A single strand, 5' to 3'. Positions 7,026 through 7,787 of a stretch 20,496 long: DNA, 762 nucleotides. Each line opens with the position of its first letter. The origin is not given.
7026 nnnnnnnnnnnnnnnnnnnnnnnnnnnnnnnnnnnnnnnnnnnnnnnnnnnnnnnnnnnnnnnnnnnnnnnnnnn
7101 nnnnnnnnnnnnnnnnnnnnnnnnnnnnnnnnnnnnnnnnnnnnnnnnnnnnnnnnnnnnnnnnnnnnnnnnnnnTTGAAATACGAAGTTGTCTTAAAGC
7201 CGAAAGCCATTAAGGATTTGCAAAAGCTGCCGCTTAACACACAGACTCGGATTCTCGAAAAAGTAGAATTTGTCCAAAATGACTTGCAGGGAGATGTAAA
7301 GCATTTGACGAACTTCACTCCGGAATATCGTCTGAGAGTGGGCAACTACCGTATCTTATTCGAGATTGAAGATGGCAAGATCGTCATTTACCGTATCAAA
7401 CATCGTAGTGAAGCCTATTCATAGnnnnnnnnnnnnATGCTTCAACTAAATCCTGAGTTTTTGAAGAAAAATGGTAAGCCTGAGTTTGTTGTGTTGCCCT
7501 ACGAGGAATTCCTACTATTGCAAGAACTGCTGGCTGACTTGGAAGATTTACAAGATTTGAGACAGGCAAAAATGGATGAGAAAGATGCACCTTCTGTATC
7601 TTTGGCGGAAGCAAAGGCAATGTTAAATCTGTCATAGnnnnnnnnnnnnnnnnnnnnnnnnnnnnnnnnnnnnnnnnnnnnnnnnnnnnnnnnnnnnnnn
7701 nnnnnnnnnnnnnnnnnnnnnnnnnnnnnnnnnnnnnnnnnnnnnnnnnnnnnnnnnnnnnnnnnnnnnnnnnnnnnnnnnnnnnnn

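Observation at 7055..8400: AT-rich, HIP1-free insert carrying TA genes next to a truncated sensor gene, bounded by a 9-bp direct repeat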

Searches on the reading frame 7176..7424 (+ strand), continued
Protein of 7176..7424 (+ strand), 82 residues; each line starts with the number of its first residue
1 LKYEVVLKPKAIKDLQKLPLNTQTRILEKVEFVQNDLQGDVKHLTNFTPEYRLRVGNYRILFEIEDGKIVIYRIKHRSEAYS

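Call 47: get_annotated_region(hit=H1, flank=1500)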
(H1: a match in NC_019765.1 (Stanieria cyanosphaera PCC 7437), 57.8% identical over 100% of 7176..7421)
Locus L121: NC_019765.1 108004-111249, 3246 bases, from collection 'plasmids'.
description: Stanieria cyanosphaera PCC 7437 plasmid pSTA7437.01, complete sequence
organism: Stanieria cyanosphaera PCC 7437 (NCBI taxid 111780)
taxonomy: Bacteria; Cyanobacteriota; Cyanophyceae; Pleurocapsales; Dermocarpellaceae; Stanieria; Stanieria cyanosphaera; Stanieria cyanosphaera PCC 7437
host: -; source: -; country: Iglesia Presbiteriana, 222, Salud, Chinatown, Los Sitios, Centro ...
typing (MOB-suite, as given by PLSDB): conjugative; relaxase MOBP; mating-pair formation MPF_T
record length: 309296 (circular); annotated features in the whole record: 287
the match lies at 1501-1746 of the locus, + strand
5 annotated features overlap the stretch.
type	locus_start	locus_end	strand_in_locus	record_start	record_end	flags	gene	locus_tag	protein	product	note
CDS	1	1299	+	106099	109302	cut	-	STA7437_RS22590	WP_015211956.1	serine protease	-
CDS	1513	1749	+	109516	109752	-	-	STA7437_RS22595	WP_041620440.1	type II toxin-antitoxin system RelE/ParE family toxin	GO:0030541 - plasmid partitioning [Evidence IEA]; GO:0051290 - protein heterotetramerization [Evidence IEA]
CDS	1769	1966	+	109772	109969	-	-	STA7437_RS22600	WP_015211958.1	hypothetical protein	-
CDS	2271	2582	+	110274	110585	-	-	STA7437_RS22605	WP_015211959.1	nucleotidyltransferase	-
CDS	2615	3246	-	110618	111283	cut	-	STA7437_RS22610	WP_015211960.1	pentapeptide repeat-containing protein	-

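Call 52: search_solved_structures(query=window:7176-7421:+, max_evalue=0.01)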
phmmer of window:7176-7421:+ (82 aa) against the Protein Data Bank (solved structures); distinct sequences matched with E-value up to 0.01: 4.
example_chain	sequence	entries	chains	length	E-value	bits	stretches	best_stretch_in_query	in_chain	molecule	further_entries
3bpq_B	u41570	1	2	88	4.5e-08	36.3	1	8-81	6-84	Toxin RelE3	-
1wmi_A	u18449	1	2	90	0.0023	21.3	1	1-81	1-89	hypothetical protein PHS013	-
2khe_A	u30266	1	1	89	0.0025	21.2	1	1-81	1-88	Toxin-like protein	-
3g5o_B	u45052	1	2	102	0.0026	21.2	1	3-81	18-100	Uncharacterized protein Rv2866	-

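Call 70: search_protein_families(library=padloc, proteins=[window:7176-7421:+], max_evalue=0.01)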
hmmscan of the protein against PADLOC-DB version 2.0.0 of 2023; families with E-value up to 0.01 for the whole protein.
window:7176-7421:+ (82 aa): 0 families

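Call 71: search_protein_families(library=phrogs, proteins=[window:7176-7421:+], max_evalue=0.01)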
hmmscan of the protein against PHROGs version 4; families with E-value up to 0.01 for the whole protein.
window:7176-7421:+ (82 aa): 3 families
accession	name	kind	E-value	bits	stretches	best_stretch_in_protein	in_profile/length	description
phrog_1213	-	moron, auxiliary metabolic gene and host takeover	9.8e-20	71.9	1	1-81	1-87/88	RelE-like toxin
phrog_2455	-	unknown function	0.0004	21.7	0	52-80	65-94/99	-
phrog_2523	-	unknown function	0.00064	20.8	1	2-71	2-77/108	-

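Call 72: find_encoding_contigs(protein=P0022, flank=5000, max_places=4)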
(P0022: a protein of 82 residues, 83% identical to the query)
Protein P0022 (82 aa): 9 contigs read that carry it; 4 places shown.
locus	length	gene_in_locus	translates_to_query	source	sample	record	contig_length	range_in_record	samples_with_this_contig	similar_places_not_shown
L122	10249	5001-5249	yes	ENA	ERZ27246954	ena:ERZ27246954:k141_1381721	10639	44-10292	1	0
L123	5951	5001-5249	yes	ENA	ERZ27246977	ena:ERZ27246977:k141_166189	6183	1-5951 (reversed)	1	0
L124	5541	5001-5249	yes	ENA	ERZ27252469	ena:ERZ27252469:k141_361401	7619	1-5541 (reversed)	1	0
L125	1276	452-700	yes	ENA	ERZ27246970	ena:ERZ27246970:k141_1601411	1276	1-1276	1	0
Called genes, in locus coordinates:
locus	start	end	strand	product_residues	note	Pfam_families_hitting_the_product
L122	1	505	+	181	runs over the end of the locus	?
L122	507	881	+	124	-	-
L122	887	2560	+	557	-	PF00437:T2SSE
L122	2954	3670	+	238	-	PF04542:Sigma70_r2, PF07638:Sigma70_ECF (faint), PF08281:Sigma70_r4_2, PF04545:Sigma70_r4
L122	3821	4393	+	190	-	PF13490:zf-HC2 (faint)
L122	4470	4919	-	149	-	PF06094:GGACT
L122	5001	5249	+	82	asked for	PF05016:ParE_toxin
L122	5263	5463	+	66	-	PF02604:PhdYeFM_antitox (weak)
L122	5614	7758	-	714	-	PF01145:Band_7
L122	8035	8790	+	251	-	-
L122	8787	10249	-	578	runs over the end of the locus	-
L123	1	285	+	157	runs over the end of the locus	PF13386:DsbD_2 (faint)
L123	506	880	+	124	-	-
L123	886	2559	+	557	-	PF00437:T2SSE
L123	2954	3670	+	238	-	PF04542:Sigma70_r2, PF08281:Sigma70_r4_2, PF04545:Sigma70_r4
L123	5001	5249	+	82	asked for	PF05016:ParE_toxin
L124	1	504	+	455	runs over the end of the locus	PF03824:NicO (weak), PF13386:DsbD_2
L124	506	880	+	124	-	-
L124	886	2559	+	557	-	PF00437:T2SSE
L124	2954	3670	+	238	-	PF04542:Sigma70_r2, PF08281:Sigma70_r4_2, PF04545:Sigma70_r4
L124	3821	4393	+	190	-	PF13490:zf-HC2 (faint)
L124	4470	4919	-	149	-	PF06094:GGACT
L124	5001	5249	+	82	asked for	PF05016:ParE_toxin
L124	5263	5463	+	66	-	PF02604:PhdYeFM_antitox (weak)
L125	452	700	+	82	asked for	PF05016:ParE_toxin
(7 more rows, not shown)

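Call 73: find_encoding_contigs(protein=P0021, flank=5000, max_places=3)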
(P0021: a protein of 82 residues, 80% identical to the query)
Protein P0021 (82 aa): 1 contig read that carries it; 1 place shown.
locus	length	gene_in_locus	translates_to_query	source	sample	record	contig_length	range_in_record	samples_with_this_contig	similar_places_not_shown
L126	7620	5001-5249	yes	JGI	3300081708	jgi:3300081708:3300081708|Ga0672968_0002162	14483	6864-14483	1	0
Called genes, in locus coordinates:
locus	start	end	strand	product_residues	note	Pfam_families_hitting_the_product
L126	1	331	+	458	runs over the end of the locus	PF13191:AAA_16 (weak), PF13401:AAA_22 (faint)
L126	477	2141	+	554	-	PF14516:AAA_35 (faint), PF20703:nSTAND1, PF01637:ATPase_2 (weak), PF13401:AAA_22 (weak), PF07719:TPR_2 (faint), PF12895:ANAPC3 (faint), PF13428:TPR_14 (faint), PF14559:TPR_19 (weak), +3 more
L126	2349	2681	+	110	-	PF00076:RRM_1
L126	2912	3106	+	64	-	PF01165:Ribosomal_S21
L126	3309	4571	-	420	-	PF01554:MatE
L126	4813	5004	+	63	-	-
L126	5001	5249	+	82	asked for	PF05016:ParE_toxin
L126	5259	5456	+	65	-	-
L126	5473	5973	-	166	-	PF07683:CobW_C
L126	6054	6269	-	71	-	-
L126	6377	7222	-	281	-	PF00950:ABC-3, PF01032:FecCD (weak)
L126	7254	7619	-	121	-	?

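Call 74: search_protein_families(library=pfam, proteins=[L126:4813-5004:+, L126:5259-5456:+, L122:5263-5463:+, L122:8035-8790:+, L122:507-881:+], max_evalue=0.1)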
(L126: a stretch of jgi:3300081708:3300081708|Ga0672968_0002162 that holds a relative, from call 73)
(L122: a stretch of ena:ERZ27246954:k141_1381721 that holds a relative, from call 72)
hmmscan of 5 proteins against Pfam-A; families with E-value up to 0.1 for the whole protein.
L126:4813-5004:+ (63 aa): 1 family
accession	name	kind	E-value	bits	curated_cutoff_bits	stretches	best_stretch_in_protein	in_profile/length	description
PF19706.4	DUF6203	-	0.0011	19.2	26.7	1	8-33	18-38/54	Family of unknown function (DUF6203)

L126:5259-5456:+ (65 aa): 0 families

L122:5263-5463:+ (66 aa): 2 families
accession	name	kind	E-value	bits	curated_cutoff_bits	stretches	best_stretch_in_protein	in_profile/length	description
PF02604.26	PhdYeFM_antitox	-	6.3e-06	26.3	29.8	1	10-50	30-69/74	Antitoxin Phd_YefM, type II toxin-antitoxin system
PF18506.7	RelB-like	-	0.055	13.7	27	1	10-61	9-56/62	RelB Antitoxin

L122:8035-8790:+ (251 aa): 0 families

L122:507-881:+ (124 aa): 0 families

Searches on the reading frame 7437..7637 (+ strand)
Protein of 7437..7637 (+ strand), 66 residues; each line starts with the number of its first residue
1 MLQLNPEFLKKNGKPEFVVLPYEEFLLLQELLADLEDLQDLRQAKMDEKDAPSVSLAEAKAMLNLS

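Call 6: search_protein_families(library=pfam, proteins=[window:7437-7637:+], max_evalue=0.01)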
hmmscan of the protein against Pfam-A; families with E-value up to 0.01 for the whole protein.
window:7437-7637:+ (66 aa): 2 families
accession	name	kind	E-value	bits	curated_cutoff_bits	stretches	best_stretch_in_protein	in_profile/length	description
PF02604.26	PhdYeFM_antitox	-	6.5e-06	26.3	29.8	1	10-50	30-69/74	Antitoxin Phd_YefM, type II toxin-antitoxin system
PF18506.7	RelB-like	-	0.0057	16.9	27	1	10-64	9-59/62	RelB Antitoxin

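Call 7: search_protein_families(library=ncbifam, proteins=[window:7437-7637:+], max_evalue=0.01)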
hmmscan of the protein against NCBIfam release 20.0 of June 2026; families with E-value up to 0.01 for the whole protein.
window:7437-7637:+ (66 aa): 1 family
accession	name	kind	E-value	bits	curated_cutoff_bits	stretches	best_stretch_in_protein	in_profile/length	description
TIGR01552.1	phd_fam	subfamily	0.00014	21.1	20.8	1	11-36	28-53/53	type II toxin-antitoxin system prevent-host-death family antitoxin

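Call 53: search_solved_structures(query=window:7437-7634:+, max_evalue=1)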
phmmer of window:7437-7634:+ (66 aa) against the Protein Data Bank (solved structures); distinct sequences matched with E-value up to 1: 0.

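Call 70: search_protein_families(library=padloc, proteins=[window:7437-7634:+], max_evalue=0.01)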
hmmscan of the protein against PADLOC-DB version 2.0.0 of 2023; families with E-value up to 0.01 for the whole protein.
window:7437-7634:+ (66 aa): 0 families

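Call 71: search_protein_families(library=phrogs, proteins=[window:7437-7634:+], max_evalue=0.01)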
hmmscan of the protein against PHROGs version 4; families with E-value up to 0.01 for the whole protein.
window:7437-7634:+ (66 aa): 2 families
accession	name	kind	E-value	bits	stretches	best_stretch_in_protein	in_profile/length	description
phrog_2268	-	moron, auxiliary metabolic gene and host takeover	1e-06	29.8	1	9-63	28-79/84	antitoxin from a toxin-antitoxin system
phrog_7241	-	transcription regulation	0.00026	22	1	8-50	6-48/122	transcriptional regulator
